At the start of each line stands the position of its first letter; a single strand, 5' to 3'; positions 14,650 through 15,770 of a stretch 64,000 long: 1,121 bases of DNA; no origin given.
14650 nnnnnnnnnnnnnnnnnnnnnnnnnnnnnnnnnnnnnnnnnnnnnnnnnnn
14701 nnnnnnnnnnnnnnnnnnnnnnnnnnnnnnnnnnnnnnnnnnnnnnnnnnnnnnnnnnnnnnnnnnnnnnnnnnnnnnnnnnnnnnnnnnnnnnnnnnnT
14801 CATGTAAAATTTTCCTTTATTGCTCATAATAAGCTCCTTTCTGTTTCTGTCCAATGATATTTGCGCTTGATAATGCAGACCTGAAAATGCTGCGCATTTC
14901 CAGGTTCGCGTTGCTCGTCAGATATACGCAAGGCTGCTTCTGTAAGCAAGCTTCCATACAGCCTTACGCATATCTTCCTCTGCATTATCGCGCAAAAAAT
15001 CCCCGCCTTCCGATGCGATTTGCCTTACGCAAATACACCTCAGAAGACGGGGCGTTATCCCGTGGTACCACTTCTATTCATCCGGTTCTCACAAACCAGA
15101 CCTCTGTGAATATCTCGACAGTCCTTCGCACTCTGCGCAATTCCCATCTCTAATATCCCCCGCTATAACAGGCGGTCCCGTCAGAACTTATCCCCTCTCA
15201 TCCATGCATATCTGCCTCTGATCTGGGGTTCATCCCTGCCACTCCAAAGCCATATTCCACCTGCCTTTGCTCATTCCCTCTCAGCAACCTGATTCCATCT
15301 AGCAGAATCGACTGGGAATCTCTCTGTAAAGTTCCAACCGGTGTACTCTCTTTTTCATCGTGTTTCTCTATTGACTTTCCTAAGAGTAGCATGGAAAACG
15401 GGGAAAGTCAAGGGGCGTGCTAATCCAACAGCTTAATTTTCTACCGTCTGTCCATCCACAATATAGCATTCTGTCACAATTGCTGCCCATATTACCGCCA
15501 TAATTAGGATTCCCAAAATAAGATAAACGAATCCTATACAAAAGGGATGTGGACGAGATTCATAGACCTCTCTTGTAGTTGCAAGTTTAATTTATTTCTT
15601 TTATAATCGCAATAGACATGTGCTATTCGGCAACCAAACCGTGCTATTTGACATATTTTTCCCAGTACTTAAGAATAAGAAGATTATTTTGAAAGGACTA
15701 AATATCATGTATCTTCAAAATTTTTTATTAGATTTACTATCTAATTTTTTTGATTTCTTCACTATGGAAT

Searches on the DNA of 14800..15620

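Call 88: search_rna_families(source=window, start=14800, end=15620, threshold=evalue, max_evalue=0.1)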
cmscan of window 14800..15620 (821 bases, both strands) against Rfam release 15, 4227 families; matches with E-value up to 0.1: 2.
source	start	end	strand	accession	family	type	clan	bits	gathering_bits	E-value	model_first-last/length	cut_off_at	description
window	15040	15367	-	RF00230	T-box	Cis-reg; leader;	-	73.1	93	8.4e-16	1-219/219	no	T-box leader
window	14871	14987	-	RF01699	Clostridiales-1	Gene; sRNA;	-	31.7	48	5.8e-05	1-166/166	no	Clostridiales-1 RNA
